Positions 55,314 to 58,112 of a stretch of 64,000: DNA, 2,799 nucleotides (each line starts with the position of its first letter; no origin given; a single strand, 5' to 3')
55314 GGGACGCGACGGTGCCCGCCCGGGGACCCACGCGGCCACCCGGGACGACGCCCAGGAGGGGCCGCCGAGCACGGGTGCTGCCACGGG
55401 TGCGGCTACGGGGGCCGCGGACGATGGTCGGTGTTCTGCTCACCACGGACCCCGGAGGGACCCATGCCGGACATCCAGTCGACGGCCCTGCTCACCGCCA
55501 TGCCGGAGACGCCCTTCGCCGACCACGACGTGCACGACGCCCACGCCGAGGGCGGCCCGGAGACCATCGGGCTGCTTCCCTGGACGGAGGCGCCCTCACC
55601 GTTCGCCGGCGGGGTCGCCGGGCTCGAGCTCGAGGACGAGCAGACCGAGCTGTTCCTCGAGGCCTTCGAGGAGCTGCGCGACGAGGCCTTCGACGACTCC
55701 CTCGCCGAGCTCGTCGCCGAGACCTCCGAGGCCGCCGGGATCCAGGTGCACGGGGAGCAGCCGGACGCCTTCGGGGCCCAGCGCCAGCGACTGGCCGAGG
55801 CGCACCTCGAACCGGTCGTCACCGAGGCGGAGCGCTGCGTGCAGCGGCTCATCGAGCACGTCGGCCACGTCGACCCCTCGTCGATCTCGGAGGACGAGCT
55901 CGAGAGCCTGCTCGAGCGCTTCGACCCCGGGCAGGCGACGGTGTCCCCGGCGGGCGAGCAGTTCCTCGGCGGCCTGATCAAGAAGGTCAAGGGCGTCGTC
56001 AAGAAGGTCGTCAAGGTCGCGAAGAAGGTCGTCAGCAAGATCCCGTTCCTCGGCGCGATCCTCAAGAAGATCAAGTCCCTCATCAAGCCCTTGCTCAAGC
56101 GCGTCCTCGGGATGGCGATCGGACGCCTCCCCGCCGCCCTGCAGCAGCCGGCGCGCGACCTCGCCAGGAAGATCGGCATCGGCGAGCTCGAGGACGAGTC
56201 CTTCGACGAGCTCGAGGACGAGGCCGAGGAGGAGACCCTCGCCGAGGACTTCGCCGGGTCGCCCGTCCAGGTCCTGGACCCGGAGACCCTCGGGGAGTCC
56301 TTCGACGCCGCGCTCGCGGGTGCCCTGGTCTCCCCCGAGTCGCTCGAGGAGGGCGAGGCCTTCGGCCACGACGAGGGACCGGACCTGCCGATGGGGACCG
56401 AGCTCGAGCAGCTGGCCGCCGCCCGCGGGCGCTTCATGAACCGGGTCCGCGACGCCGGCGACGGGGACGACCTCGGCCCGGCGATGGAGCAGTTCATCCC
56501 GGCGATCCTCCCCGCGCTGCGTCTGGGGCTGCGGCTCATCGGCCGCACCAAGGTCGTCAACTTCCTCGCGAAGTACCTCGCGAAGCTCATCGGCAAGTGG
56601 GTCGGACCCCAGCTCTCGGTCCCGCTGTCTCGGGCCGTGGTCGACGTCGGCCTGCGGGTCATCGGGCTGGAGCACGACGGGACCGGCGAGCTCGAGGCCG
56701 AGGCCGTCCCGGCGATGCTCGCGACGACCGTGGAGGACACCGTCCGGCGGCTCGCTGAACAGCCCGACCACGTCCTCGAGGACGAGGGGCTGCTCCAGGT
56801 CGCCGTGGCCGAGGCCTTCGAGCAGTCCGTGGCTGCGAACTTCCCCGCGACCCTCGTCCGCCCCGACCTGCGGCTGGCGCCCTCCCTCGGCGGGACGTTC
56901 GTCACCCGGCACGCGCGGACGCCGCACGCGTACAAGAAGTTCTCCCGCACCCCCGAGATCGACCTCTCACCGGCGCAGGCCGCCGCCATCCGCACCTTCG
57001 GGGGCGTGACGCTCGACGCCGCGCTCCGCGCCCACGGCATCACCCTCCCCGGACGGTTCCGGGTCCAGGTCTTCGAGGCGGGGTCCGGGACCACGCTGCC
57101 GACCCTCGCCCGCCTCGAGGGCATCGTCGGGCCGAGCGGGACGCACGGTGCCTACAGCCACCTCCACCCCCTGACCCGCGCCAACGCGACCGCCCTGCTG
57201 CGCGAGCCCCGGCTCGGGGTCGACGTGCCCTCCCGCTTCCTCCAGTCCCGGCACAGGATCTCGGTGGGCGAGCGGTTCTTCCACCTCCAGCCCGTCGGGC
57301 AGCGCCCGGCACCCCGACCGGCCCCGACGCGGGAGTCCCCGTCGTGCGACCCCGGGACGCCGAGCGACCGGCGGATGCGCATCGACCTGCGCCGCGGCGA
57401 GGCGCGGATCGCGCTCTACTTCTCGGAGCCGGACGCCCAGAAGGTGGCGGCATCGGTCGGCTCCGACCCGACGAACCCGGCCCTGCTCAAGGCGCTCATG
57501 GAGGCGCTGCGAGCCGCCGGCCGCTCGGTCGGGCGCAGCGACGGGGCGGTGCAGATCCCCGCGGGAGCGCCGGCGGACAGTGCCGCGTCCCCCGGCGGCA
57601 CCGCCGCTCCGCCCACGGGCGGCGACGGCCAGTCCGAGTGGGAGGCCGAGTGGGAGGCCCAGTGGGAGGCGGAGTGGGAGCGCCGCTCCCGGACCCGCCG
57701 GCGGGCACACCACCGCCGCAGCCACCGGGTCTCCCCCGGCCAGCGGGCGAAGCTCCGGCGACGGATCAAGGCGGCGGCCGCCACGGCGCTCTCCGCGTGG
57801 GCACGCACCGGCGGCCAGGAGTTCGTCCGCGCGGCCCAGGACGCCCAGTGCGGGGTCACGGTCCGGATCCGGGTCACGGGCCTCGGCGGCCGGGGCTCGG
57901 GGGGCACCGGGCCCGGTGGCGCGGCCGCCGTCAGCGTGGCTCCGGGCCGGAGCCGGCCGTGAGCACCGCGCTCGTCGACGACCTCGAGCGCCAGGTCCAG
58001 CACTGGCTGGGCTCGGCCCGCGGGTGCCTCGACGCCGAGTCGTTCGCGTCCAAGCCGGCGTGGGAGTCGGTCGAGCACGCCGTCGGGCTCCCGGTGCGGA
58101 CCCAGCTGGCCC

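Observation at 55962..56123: Lys-rich amphipathic segment (13 K + 1 R, no acidic residue in ~46 aa) buried between strongly acidic regions of the 832-aa protein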

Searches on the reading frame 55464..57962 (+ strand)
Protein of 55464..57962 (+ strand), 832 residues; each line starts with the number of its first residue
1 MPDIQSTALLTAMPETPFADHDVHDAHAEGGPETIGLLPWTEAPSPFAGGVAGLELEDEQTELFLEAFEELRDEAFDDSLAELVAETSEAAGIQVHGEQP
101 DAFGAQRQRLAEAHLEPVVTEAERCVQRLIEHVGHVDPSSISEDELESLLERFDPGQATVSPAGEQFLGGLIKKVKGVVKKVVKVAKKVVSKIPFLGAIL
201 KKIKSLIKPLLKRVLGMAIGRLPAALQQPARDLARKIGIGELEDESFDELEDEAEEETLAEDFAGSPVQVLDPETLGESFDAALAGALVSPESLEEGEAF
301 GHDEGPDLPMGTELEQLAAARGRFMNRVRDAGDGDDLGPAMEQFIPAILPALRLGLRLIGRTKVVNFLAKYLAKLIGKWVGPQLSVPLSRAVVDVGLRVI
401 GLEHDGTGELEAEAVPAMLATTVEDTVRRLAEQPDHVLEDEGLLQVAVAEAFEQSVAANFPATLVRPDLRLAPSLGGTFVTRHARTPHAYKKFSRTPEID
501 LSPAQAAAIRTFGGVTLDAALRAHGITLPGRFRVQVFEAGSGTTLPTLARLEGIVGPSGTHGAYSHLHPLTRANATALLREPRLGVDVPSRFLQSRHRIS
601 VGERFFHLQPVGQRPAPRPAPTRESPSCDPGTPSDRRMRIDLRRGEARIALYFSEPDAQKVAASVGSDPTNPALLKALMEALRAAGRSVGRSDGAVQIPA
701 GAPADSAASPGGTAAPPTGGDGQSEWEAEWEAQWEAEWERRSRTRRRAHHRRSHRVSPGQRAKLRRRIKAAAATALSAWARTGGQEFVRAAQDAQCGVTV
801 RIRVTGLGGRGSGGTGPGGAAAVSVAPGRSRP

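Call 5: search_protein_families(library=pfam, proteins=[window:55464-57962:+], max_evalue=0.01)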
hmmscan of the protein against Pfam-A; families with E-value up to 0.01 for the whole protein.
window:55464-57962:+ (832 aa): 1 family
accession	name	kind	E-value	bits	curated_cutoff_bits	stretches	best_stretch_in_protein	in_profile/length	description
PF04375.19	HemX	-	0.0053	16.8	25.9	1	721-790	109-177/236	HemX, putative uroporphyrinogen-III C-methyltransferase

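Call 6: find_homologous_proteins(query=window:55464-57962:+, max_evalue=0.001)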
Query window:55464-57962:+ (832 aa): 371 proteins with E <= 0.001 among 8000 candidates; the best 120 are listed.
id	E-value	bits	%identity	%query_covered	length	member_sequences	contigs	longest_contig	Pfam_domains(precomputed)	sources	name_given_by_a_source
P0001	0.0e+0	1615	88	100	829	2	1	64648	-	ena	-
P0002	0.0e+0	1515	84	100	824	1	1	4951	-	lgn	-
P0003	0.0e+0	1468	81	100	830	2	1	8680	-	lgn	-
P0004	0.0e+0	1444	80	100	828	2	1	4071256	-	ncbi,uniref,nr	ncbi:hypothetical protein G7075_17635 [Phycicoccus sp. HDW14]|uniref:hypothetical protein n=1 Tax=Ph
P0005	0.0e+0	1389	79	100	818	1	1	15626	-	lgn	-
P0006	0.0e+0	1371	76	100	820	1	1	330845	-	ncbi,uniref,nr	ncbi:hypothetical protein [uncultured Phycicoccus sp.]|uniref:hypothetical protein n=1 Tax=unculture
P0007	0.0e+0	1369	77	100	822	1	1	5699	-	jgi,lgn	jgi:hypothetical protein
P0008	0.0e+0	1352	76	100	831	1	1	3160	-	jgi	jgi:hypothetical protein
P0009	0.0e+0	1347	77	100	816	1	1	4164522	-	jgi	jgi:hypothetical protein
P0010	0.0e+0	1305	74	100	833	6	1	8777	-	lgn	-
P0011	0.0e+0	1231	69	100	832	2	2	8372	-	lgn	-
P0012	0.0e+0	1204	69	100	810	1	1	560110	-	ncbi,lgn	ncbi:hypothetical protein ACWDTI_04670 [Gordonia sp. NPDC003424]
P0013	0.0e+0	1198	72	84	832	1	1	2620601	-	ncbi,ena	-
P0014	0.0e+0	1111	79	78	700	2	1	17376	-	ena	-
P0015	0.0e+0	1087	65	99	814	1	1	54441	-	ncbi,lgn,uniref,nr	ncbi:hypothetical protein QSJ18_18060 [Gordonia sp. ABSL1-1]|uniref:hypothetical protein n=1 Tax=Gor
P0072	1.3e-166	574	44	93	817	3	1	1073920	-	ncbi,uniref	ncbi:hypothetical protein [Sinomonas flava]|uniref:Uncharacterized protein n=1 Tax=Sinomonas flava T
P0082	7.6e-164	565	43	96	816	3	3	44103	-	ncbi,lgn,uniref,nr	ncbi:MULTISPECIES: hypothetical protein [unclassified Arthrobacter]|uniref:hypothetical protein n=1 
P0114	3.8e-160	553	43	97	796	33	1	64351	-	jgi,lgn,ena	-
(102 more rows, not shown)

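Call 10: find_encoding_contigs(protein=P0082, flank=10000, max_places=2)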
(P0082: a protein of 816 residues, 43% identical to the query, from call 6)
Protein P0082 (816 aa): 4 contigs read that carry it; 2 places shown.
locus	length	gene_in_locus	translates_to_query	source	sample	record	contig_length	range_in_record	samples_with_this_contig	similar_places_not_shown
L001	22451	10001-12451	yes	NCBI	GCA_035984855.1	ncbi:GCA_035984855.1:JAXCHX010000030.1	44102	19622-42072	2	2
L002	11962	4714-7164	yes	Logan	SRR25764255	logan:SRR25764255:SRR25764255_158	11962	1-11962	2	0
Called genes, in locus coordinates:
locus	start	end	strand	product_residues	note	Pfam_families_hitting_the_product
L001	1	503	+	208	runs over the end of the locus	PF00702:Hydrolase, PF13419:HAD_2, PF13242:Hydrolase_like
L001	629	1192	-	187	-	PF13302:Acetyltransf_3, PF00583:Acetyltransf_1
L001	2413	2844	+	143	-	PF13404:HTH_AsnC-type, PF13412:HTH_24, PF01037:AsnC_trans_reg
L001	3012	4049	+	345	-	PF02423:OCD_Mu_crystall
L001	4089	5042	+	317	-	PF19420:DDAH_eukar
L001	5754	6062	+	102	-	PF13384:HTH_23 (weak)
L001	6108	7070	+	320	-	PF08240:ADH_N, PF00107:ADH_zinc_N, PF13602:ADH_zinc_N_2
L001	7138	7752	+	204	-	PF00857:Isochorismatase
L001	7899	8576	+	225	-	PF06736:TMEM175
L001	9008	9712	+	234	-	PF03704:BTAD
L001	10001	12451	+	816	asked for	-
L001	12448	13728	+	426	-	-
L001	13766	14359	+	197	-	-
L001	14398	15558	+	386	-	-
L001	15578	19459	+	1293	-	PF05951:Peptidase_M15_2 (faint), PF08291:Peptidase_M15_3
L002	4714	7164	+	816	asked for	-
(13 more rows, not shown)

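Call 11: search_protein_families(library=padloc, proteins=[window:55464-57962:+], max_evalue=0.1)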
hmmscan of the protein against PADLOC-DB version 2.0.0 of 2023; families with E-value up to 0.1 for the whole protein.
window:55464-57962:+ (832 aa): 0 families

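Call 12: search_protein_families(library=ncbifam, proteins=[window:55464-57962:+], max_evalue=0.1)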
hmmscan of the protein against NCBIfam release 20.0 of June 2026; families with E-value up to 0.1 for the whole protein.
window:55464-57962:+ (832 aa): 0 families

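Call 16: search_protein_representatives(protein=window:55464-57962:+)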
Query: 832 residues. Proteins with E-value up to 0.001 (for the whole library): 671; up to 1e-10: 530; up to 1e-30: 335. The best 150 are listed.
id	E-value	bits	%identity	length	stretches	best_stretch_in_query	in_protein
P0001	0.0e+00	1614.8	90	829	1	1-832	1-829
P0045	2.8e-216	737.0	79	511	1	1-488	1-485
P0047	5.9e-190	650.0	53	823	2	13-698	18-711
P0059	1.7e-170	585.6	47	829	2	13-698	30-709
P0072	4.2e-167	574.4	51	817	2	33-684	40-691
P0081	2.4e-164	565.3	49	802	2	30-715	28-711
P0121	2.2e-155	535.6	48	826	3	11-617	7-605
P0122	6.6e-150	517.5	46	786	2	36-687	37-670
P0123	5.2e-147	507.9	43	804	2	15-691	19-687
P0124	1.0e-143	497.0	46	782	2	13-684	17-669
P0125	1.8e-134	466.4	44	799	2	26-695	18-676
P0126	3.6e-134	465.5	45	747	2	39-691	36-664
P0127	1.6e-127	443.5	44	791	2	4-684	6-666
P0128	2.4e-125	436.3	48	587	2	180-687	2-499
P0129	1.0e-123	430.9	62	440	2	437-762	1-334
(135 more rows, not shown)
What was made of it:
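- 55464..57962 (+): Gene A: 832-aa protein that contains the finding. It is the first gene of the conserved operon and has a GGAGG ribosome-binding site 6 nt upstream of the ATG. Full-length homologs of about 800 aa (calls 6, 16).
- On Antimicrobial-peptide or bacteriocin precursor: The family keeps a constant length of about 800 aa (calls 6, 16).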

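Call 21: find_related_loci(query=A1, collection=genome_contigs, flank=10000)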
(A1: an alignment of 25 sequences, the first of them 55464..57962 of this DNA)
Query A1 (832 aa) in genome_contigs; peptide patterns used: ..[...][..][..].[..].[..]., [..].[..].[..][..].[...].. (x = any residue, [..] = any of these).
152 stretches matched a pattern; 66 encode a relative of the query (tblastn E <= 1e-3); 66 distinct loci.
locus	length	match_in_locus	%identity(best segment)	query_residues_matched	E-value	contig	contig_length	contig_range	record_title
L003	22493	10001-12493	84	1-832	0e+0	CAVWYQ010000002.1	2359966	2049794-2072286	MAG: uncultured Actinomycetota bacterium isolate MFD01721.bin.2.161 genome assembly, contig: contig_12005, whole genome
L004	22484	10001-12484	80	1-832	0e+0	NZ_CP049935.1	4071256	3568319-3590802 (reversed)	Phycicoccus sp. HDW14 chromosome, complete genome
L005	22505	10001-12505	91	1-832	0e+0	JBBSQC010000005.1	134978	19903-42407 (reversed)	MAG: Actinomycetales bacterium isolate LS6_sbin.75 LS6_sbin.75_K_1170927_L_134978_cov_29.3051, whole genome shotgun sequ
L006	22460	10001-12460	76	1-832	0e+0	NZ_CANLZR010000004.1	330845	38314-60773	Uncultured Phycicoccus sp. isolate 4-1443.fasta NODE_4, whole genome shotgun sequence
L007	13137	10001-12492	91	1-832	0e+0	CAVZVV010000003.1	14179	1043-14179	MAG: uncultured Actinomycetes bacterium isolate MFD02134.bin.2.245 genome assembly, contig: contig_103039, whole genome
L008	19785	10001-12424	65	7-831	0e+0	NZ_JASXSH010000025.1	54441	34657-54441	Gordonia sp. ABSL1-1 25, whole genome shotgun sequence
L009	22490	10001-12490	58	1-807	0e+0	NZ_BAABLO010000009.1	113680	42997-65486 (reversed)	Pedococcus ginsenosidimutans strain JCM 18961 sequence09, whole genome shotgun sequence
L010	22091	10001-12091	72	4-699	0e+0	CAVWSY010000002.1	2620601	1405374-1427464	MAG: uncultured Actinomycetota bacterium isolate MFD05442.bin.1.76 genome assembly, contig: contig_14076, whole genome s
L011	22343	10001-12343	58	15-829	0e+0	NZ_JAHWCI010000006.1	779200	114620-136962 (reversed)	Mumia sp. zg.B17 Scaffold2_1, whole genome shotgun sequence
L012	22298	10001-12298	59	15-824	0e+0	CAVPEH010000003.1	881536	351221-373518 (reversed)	MAG: uncultured Actinomycetota bacterium isolate MFD10113.bin.2.34 genome assembly, contig: contig_22596, whole genome s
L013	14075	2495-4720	61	15-807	0e+0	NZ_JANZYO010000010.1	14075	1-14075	Mumia quercus strain NEAU-365 Scaffold10, whole genome shotgun sequence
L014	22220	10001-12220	59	15-809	0e+0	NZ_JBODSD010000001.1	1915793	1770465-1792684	Mumia sp. DW29H23 NODE_1_length_1915793_cov_219.350220, whole genome shotgun sequence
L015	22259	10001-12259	58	1-809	0e+0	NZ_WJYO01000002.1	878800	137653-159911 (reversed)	Mumia xiangluensis strain NEAU-KD1 T Scaffold2, whole genome shotgun sequence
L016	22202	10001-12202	44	32-811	5e-180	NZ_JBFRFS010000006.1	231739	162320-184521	Glaciibacter sp. 2TAF33 SCAFFOLD_5, whole genome shotgun sequence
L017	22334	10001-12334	42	15-828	6e-171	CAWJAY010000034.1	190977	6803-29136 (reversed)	MAG: uncultured Alphaproteobacteria bacterium isolate MFD04850.bin.2.285 genome assembly, contig: contig_4255, whole gen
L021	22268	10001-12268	41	17-816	2e-162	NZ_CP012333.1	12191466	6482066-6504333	Labilithrix luteola strain DSM 27648 chromosome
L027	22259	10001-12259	41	15-809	7e-157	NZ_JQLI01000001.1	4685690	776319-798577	Cupriavidus necator A5-1 K307DRAFT_scf7180000000052_quiver.1_C, whole genome shotgun sequence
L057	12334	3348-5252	35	18-662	1e-79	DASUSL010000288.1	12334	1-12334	MAG TPA_asm: Thermoanaerobaculia bacterium isolate SMAG_U1735 k141_1742625, whole genome shotgun sequence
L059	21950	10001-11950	33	66-697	2e-77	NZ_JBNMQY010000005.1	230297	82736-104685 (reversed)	Mycolicibacterium litorale strain JSH_273 contig00005, whole genome shotgun sequence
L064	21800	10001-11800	34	45-648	3e-60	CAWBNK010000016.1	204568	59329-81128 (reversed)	MAG: uncultured Actinomycetes bacterium isolate MFD04463.bin.3.136 genome assembly, contig: contig_41266, whole genome s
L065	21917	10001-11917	35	56-698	1e-92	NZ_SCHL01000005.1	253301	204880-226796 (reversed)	Methanosarcina sp. MSH10X1 NODE_5_length_253301_cov_126.212, whole genome shotgun sequence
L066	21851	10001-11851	35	45-667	2e-94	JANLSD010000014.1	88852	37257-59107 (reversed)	MAG: Acaryochloridaceae cyanobacterium OTE_25_metabat_464 OTE_25_k141_3008556, whole genome shotgun sequence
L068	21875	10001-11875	30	44-665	3e-61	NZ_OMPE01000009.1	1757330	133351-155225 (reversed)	Aquimarina sp. AU474 isolate Aquimarina sp. AU474, whole genome shotgun sequence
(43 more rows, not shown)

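Call 23: search_solved_structures(query=A2, max_evalue=1)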
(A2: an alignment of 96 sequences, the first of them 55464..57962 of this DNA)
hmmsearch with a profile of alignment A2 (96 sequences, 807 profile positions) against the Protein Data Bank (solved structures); distinct sequences matched with E-value up to 1: 4.
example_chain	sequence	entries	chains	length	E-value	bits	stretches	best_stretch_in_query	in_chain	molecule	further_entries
9ebb_y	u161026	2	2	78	0.34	12.2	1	580-628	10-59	Large ribosomal subunit protein bL28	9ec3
9e16_y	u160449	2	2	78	0.37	12.1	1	580-628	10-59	50S ribosomal protein L28 C- | 50S ribosomal protein bL28-c minus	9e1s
2n8o_A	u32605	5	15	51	0.52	11.6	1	170-213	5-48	Bacteriocin aureocin A53 | D-Aureocin A53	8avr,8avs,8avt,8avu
8ek4_A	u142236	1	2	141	0.7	11.2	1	111-182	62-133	Ice-binding protein TIP-99a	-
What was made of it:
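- Closest known: Leaderless cationic bacteriocins. Same: There is a weak profile match (E = 0.52, call 23).
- A profile of the family has a weak, non-significant match to the leaderless bacteriocin aureocin A53 (E = 0.52, call 23).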

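Call 27: search_protein_families(library=pfam, proteins=[window:55464-57962:+], max_evalue=10)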
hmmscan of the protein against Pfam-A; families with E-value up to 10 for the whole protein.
window:55464-57962:+ (832 aa): 1 family
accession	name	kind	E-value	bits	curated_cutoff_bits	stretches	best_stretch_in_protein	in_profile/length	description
PF04375.19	HemX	-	0.0053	16.8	25.9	1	721-790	109-177/236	HemX, putative uroporphyrinogen-III C-methyltransferase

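Call 28: search_protein_families(library=phrogs, proteins=[window:55464-57962:+], max_evalue=0.1)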
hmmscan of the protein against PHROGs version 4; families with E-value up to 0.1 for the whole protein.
window:55464-57962:+ (832 aa): 2 families
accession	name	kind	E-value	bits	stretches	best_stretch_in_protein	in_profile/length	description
phrog_305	-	tail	0.024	14.2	0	169-360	370-536/1001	tail length tape measure protein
phrog_6922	-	unknown function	0.081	12.6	0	148-200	263-318/768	-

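Call 29: find_encoding_contigs(protein=P0114, flank=10000, max_places=2)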
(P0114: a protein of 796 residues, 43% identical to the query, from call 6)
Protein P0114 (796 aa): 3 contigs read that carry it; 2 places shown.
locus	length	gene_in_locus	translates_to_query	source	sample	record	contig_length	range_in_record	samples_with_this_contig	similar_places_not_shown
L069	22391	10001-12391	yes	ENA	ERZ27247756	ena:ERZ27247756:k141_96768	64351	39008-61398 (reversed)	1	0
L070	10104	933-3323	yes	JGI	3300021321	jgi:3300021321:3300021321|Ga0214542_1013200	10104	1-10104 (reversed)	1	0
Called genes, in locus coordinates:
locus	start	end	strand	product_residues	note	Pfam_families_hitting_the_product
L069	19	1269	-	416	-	PF00561:Abhydrolase_1 (weak), PF12697:Abhydrolase_6 (weak)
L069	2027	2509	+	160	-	PF13629:T2SS-T3SS_pil_N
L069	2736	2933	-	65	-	-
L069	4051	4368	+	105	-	PF07238:PilZ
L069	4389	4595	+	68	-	-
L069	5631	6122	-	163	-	-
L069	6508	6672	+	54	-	-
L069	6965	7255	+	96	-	PF01575:MaoC_dehydratas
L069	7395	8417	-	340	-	-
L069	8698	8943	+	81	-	-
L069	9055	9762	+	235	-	PF03704:BTAD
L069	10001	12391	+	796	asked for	-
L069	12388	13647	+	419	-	-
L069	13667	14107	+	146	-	-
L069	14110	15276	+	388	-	-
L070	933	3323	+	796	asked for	-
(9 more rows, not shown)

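Call 30: find_encoding_contigs(protein=P0072, flank=10000, max_places=1)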
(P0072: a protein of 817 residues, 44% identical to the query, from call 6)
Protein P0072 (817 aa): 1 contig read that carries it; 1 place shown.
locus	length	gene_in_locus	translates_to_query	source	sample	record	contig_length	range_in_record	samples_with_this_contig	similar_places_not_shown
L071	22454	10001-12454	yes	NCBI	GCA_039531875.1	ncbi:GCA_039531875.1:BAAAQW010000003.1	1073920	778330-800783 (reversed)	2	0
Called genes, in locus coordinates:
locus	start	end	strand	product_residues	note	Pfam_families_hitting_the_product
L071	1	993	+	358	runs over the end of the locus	PF08100:Dimerisation, PF25213:HVO_A0261_N, PF00891:Methyltransf_2, PF08242:Methyltransf_12 (weak)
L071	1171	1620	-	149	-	-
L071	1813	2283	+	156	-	-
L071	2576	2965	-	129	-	PF01741:MscL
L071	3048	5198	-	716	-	PF00912:Transgly, PF00905:Transpeptidase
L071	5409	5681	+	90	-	PF01541:GIY-YIG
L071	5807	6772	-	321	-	PF00485:PRK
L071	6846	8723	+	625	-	PF13522:GATase_6, PF13537:GATase_7, PF01380:SIS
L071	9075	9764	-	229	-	PF03704:BTAD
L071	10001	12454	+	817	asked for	-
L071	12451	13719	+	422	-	-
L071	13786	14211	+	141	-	-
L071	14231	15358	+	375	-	-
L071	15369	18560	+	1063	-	PF05951:Peptidase_M15_2 (weak), PF08291:Peptidase_M15_3, PF02557:VanY (faint), PF05951:Peptidase_M15_2 (weak), PF08291:Peptidase_M15_3, PF26571:VldE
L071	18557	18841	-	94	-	-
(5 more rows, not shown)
